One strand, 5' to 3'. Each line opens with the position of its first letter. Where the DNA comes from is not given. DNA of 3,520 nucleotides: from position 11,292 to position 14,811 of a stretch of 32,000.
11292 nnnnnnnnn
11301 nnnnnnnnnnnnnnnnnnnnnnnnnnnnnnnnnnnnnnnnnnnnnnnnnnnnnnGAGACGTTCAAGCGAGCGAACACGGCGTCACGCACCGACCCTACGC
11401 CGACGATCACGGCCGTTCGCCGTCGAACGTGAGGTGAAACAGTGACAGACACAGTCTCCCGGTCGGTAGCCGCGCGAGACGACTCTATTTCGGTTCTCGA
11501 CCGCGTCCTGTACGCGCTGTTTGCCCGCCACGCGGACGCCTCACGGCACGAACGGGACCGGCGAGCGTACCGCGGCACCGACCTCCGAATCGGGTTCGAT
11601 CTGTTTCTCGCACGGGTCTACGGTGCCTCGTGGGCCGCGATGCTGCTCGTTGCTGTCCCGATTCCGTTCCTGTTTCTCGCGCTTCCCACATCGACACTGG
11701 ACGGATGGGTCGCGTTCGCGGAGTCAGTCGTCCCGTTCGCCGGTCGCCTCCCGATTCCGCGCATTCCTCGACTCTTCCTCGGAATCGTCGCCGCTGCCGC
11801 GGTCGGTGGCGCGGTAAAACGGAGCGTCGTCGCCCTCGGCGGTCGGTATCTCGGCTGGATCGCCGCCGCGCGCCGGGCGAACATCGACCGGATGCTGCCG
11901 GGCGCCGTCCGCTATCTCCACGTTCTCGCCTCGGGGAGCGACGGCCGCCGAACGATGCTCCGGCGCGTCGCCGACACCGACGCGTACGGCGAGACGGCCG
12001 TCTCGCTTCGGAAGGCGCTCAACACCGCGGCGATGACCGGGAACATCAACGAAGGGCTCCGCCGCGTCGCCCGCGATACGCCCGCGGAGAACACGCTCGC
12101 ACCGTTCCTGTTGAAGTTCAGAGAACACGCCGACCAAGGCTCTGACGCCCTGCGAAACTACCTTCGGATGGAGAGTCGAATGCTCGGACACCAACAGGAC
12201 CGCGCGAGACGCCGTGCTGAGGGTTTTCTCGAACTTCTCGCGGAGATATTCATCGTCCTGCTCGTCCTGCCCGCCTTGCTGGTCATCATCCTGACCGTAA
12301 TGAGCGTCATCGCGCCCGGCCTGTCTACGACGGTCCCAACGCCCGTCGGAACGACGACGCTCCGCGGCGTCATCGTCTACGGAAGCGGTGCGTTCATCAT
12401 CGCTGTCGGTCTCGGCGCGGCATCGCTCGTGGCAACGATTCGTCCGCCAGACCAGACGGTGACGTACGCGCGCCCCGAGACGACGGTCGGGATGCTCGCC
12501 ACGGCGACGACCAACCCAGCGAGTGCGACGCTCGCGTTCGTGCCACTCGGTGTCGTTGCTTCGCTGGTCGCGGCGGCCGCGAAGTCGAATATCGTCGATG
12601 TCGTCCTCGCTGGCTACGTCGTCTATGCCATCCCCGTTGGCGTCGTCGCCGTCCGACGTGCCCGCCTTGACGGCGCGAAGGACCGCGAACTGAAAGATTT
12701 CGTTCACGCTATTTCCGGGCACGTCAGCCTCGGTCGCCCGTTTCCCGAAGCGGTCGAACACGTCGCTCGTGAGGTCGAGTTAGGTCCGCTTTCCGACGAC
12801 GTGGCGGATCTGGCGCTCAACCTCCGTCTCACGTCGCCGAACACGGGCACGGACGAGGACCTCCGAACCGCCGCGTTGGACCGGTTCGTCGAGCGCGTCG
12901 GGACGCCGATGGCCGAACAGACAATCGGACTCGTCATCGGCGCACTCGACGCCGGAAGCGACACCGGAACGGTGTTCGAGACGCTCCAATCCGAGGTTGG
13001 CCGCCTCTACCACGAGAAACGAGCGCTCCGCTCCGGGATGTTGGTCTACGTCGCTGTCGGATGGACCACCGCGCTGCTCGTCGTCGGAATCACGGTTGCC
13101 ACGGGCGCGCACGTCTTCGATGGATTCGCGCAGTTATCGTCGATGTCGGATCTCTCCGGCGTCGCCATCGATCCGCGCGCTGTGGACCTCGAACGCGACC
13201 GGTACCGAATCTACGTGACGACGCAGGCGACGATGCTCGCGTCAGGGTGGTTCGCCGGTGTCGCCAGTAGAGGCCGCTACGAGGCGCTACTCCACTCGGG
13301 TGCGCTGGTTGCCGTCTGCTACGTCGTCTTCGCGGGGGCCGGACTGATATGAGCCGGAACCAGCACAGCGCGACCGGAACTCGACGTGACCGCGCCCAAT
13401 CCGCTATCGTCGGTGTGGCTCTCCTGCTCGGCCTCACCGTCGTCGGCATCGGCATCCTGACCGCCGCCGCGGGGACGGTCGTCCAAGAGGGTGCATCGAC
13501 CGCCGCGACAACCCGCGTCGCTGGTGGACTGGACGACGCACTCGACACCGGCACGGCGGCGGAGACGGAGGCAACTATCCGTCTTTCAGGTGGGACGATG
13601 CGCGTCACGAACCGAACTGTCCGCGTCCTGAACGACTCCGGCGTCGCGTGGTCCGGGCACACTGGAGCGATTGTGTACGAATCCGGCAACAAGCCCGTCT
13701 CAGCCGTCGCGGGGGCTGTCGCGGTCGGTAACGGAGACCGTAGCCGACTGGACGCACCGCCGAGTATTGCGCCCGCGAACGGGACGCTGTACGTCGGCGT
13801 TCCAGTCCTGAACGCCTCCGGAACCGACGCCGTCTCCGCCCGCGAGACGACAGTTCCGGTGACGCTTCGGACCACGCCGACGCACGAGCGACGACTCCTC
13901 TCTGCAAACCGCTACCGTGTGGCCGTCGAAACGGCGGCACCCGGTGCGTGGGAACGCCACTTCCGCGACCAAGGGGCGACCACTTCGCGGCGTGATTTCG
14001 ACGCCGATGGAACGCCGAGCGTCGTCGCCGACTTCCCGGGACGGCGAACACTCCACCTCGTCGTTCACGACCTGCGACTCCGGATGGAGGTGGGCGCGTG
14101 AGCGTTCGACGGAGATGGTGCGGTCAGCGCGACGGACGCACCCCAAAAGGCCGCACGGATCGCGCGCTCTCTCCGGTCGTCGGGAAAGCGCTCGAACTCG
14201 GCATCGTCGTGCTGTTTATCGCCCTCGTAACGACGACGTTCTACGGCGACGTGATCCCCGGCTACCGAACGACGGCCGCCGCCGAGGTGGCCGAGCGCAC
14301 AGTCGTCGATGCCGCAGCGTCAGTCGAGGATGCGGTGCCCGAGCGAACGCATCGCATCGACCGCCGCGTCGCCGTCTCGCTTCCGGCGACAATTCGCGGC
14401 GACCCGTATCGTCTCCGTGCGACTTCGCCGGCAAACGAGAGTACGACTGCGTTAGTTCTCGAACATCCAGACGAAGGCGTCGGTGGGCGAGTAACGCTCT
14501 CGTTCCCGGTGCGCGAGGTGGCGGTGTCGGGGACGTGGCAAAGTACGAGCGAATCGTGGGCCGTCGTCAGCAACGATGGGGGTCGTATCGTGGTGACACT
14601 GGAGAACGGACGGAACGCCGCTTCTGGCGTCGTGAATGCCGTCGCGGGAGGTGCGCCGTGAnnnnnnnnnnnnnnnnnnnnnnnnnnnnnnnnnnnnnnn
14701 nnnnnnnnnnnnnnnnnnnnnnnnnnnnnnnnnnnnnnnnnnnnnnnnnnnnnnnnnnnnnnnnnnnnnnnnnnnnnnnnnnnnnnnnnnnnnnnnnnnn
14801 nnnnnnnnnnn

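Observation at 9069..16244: Seven-gene type IV pilus-like operon of unknown function, flanked by two proteases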

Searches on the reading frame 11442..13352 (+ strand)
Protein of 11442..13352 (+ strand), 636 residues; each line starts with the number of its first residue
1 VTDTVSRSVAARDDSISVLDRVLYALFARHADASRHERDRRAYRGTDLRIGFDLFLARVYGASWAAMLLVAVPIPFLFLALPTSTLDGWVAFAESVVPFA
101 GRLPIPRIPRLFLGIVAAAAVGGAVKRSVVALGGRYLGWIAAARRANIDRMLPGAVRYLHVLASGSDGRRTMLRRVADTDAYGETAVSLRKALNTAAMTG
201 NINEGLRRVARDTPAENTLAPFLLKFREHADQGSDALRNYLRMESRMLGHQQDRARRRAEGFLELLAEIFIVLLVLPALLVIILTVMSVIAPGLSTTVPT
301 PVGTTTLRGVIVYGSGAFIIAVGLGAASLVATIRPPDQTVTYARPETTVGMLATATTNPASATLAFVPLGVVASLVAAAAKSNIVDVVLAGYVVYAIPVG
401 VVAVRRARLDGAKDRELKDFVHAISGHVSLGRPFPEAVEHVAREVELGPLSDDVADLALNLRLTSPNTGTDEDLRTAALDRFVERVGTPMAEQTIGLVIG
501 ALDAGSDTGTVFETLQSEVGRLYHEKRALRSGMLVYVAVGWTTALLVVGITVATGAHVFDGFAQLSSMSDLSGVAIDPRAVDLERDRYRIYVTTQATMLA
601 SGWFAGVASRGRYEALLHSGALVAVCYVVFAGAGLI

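Call 3: search_protein_families(library=pfam, proteins=[window:11442-13352:+], max_evalue=0.01)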
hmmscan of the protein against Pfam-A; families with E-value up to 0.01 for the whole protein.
window:11442-13352:+ (636 aa): 1 family
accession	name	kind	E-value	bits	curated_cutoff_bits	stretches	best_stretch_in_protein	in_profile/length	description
PF00482.28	T2SSF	-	9e-17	61.7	25.2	2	168-284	14-124/125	Type II secretion system (T2SS), protein F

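Call 84: search_protein_families(library=ncbifam, proteins=[window:11442-13352:+], max_evalue=0.001)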
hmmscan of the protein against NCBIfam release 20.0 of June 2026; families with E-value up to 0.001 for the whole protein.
window:11442-13352:+ (636 aa): 2 families
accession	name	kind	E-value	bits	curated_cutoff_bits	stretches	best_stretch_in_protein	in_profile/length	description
NF004704.2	PRK06041.1-2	equivalog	8.5e-12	44.5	550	1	141-459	68-375/555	archaellar assembly protein ArlJ/FlaJ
NF004705.1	PRK06041.1-3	equivalog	1.9e-07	30.4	400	1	155-515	10-336/465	archaellar assembly protein ArlJ/FlaJ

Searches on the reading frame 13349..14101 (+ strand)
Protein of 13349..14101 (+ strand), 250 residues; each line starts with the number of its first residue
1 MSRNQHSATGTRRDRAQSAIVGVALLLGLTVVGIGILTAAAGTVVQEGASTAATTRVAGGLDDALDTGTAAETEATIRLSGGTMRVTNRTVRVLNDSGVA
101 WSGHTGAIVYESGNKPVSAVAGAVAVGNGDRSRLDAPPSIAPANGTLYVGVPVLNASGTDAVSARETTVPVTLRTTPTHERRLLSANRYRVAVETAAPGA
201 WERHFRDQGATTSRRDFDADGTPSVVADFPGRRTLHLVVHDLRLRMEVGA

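Call 3: search_protein_families(library=pfam, proteins=[window:13349-14101:+], max_evalue=0.01)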
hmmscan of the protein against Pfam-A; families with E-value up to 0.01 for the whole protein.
window:13349-14101:+ (250 aa): 3 families
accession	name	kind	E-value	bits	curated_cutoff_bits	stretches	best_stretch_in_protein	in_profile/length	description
PF23960.2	DUF7289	-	9.7e-66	222.1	27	1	15-244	1-237/238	Family of unknown function (DUF7289)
PF23928.1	DUF7266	-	0.00024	21.3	27.6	1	13-84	2-69/145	Family of unknown function (DUF7266)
PF07790.16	Pilin_N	-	0.0034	18.6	25.2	1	16-84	2-63/78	Archaeal Type IV pilin, N-terminal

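Call 84: search_protein_families(library=ncbifam, proteins=[window:13349-14101:+], max_evalue=0.001)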
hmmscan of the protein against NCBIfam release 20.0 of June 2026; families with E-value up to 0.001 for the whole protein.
window:13349-14101:+ (250 aa): 0 families

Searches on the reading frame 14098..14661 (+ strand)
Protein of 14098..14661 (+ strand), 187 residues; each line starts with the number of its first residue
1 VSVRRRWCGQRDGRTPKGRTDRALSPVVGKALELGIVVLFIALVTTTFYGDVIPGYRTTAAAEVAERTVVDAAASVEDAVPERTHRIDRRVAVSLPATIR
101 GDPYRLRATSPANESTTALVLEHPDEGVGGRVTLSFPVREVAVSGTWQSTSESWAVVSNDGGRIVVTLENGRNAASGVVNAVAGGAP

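Call 3: search_protein_families(library=pfam, proteins=[window:14098-14661:+], max_evalue=0.01)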
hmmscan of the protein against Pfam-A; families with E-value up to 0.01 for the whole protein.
window:14098-14661:+ (187 aa): 2 families
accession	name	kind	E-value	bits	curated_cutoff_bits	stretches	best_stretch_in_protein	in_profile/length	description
PF23928.1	DUF7266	-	4.1e-52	176.2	27.6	1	20-169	2-145/145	Family of unknown function (DUF7266)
PF23960.2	DUF7289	-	0.0019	18.2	27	1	22-82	1-60/238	Family of unknown function (DUF7289)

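Call 52: find_homologous_proteins(query=A3, max_evalue=0.00001)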
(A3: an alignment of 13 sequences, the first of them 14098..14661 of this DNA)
Query A3 (13 sequences) (187 aa, profile of the alignment): 233 proteins with E <= 0.00001 among 8000 candidates; the best 120 are listed.
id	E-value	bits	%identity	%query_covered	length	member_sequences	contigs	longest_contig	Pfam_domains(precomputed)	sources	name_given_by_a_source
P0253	1.5e-62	228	41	81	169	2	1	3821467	PF23928.2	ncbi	-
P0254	1.2e-61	225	45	83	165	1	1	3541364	PF23928.2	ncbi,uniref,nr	ncbi:DUF7266 family protein [Halomarina pelagica]|uniref:DUF7266 family protein n=1 Tax=Halomarina p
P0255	1.4e-61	225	44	80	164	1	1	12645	PF23928.2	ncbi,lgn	ncbi:MAG: hypothetical protein ABEH35_05595 [Haloarculaceae archaeon]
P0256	1.6e-61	225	49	84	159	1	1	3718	PF23928.2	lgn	-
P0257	2.0e-61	224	47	80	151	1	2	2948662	PF23928.2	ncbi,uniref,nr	ncbi:hypothetical protein ACFQPA_12750 [Halomarina halobia]|uniref:Uncharacterized protein n=1 Tax=H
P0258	3.8e-61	223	49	81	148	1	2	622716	PF23928.2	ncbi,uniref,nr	ncbi:DUF7266 family protein [Halegenticoccus tardaugens]|uniref:DUF7266 family protein n=1 Tax=Haleg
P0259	1.0e-60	222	49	83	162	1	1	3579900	PF23928.2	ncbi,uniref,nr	ncbi:hypothetical protein M0R89_10125 [Halorussus limi]|uniref:Uncharacterized protein n=1 Tax=Halor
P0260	1.3e-60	222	49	85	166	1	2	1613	PF23928.2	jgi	jgi:hypothetical protein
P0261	1.5e-60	222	42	81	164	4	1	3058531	PF23928.2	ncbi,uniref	ncbi:hypothetical protein V5735_06820 (plasmid) [Haladaptatus sp. SPP-AMP-3]|uniref:DUF7266 family p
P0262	1.9e-60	221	43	82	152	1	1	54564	PF23928.2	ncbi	-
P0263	3.9e-60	220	41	82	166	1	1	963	PF23928.2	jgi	-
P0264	4.0e-60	220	39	81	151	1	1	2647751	PF23928.2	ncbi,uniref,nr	ncbi:DUF7266 family protein [Haladaptatus caseinilyticus]|uniref:DUF7266 family protein n=1 Tax=Hala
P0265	9.4e-60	219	43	81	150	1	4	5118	PF23928.2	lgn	-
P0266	1.4e-59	218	49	84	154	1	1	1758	PF23928.2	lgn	-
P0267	1.8e-59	218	41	86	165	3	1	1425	PF23928.2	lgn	-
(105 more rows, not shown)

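Call 61: predict_structure(alignment_id=A4)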
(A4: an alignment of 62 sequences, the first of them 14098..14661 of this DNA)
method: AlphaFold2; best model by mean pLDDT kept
length: 187 residues; sequences in the alignment: 62
mean_pLDDT: 82.0   pTM: 0.65
mean pLDDT of the five models: 82.0, 82.0, 81.4, 78.8, 78.5
residues with pLDDT >= 90: 99; 70-90: 44; 50-70: 33; < 50: 11
segments of 3 or more residues with pLDDT < 50: 176-182
pLDDT, mean of each block of 10 residues (from residue 1): 56 56 65 93 80 76 96 95 84 95 96 87 95 89 95 94 92 54 49
secondary structure, 60 per line:
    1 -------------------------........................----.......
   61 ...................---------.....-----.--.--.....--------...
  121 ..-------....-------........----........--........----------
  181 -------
elements in order: H26-49 H54-79 E89-93 E105-109 E118-122 E130-133 E141-148 E153-160 E163-170

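Call 63: search_solved_structures(query=A4, max_evalue=10)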
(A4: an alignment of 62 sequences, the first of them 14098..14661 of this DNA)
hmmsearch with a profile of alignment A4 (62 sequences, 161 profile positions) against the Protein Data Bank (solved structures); distinct sequences matched with E-value up to 10: 3.
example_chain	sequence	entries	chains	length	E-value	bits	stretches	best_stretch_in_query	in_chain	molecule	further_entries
8gi2_A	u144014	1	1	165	0.059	16.2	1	11-40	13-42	Natrinema pilin, PilA2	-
8fj5_A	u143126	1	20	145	0.26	14.1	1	10-42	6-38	Pilin_N domain-containing protein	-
9myg_A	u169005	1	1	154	0.36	13.6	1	11-40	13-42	Archaeal Type IV pilin N-terminal domain-containing protein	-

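Call 64: fold_search(model_id=the predicted structure, library=pdb)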
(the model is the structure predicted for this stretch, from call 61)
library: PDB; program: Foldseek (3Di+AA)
matches with E <= 10: 679; with E <= 0.001: 0
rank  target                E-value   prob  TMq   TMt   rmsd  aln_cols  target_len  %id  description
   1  2r41_D                4.1e-02  0.63  0.17  0.28  12.1        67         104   12  Crystal structure of the protein of unknown function from Enterococcus faecalis (released 2007-09-11)
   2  4i9x_A                5.2e-02  0.06  0.10  0.10  15.4       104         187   12  Crystal structure of human cytomegalovirus glycoprotein UL141 targeting the death receptor TRAIL-R2 (released 2013-04-03)
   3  2r41_B                7.6e-02  0.47  0.16  0.27  12.2        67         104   12  Crystal structure of the protein of unknown function from Enterococcus faecalis (released 2007-09-11)
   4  2r41_C                8.6e-02  0.47  0.17  0.27  12.2        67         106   12  Crystal structure of the protein of unknown function from Enterococcus faecalis (released 2007-09-11)
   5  4i9x_B                8.6e-02  0.06  0.10  0.10  15.4       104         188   12  Crystal structure of human cytomegalovirus glycoprotein UL141 targeting the death receptor TRAIL-R2 (released 2013-04-03)
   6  2r41_A                1.4e-01  0.38  0.16  0.28  12.3        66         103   12  Crystal structure of the protein of unknown function from Enterococcus faecalis (released 2007-09-11)
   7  2v5m_A                1.6e-01  0.10  0.16  0.09  21.2       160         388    7  Structural basis for Dscam isoform specificity (released 2007-09-11)
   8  2w2c_M                1.6e-01  0.07  0.12  0.17  15.9        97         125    7  STRUCTURE OF THE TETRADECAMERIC OLIGOMERISATION DOMAIN OF CALCIUM- CALMODULIN DEPENDENT PROTEIN KINASE II DELTA (released 2008-12-23)
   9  2w2c_K                1.7e-01  0.08  0.12  0.16  16.0        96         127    6  STRUCTURE OF THE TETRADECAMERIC OLIGOMERISATION DOMAIN OF CALCIUM- CALMODULIN DEPENDENT PROTEIN KINASE II DELTA (released 2008-12-23)
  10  5fm5_P                1.9e-01  0.07  0.10  0.17  15.4        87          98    3  Crystal structure of the myomesin:obscurin-like-1 complex (released 2016-11-23)
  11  2w2c_C                1.9e-01  0.07  0.12  0.16  15.8        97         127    7  STRUCTURE OF THE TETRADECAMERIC OLIGOMERISATION DOMAIN OF CALCIUM- CALMODULIN DEPENDENT PROTEIN KINASE II DELTA (released 2008-12-23)
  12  2w2c_H                2.0e-01  0.07  0.12  0.16  15.9        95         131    6  STRUCTURE OF THE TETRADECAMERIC OLIGOMERISATION DOMAIN OF CALCIUM- CALMODULIN DEPENDENT PROTEIN KINASE II DELTA (released 2008-12-23)
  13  2v5s_B                2.8e-01  0.08  0.16  0.09  22.0       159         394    6  Structural basis for Dscam isoform specificity (released 2007-09-11)
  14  5fm5_O                2.8e-01  0.06  0.10  0.17  15.4        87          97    3  Crystal structure of the myomesin:obscurin-like-1 complex (released 2016-11-23)
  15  2w2c_B                3.0e-01  0.06  0.12  0.16  15.1        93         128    6  STRUCTURE OF THE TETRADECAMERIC OLIGOMERISATION DOMAIN OF CALCIUM- CALMODULIN DEPENDENT PROTEIN KINASE II DELTA (released 2008-12-23)
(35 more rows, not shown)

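Call 84: search_protein_families(library=ncbifam, proteins=[window:14098-14661:+], max_evalue=0.001)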
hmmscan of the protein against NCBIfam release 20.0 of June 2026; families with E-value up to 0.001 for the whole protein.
window:14098-14661:+ (187 aa): 0 families
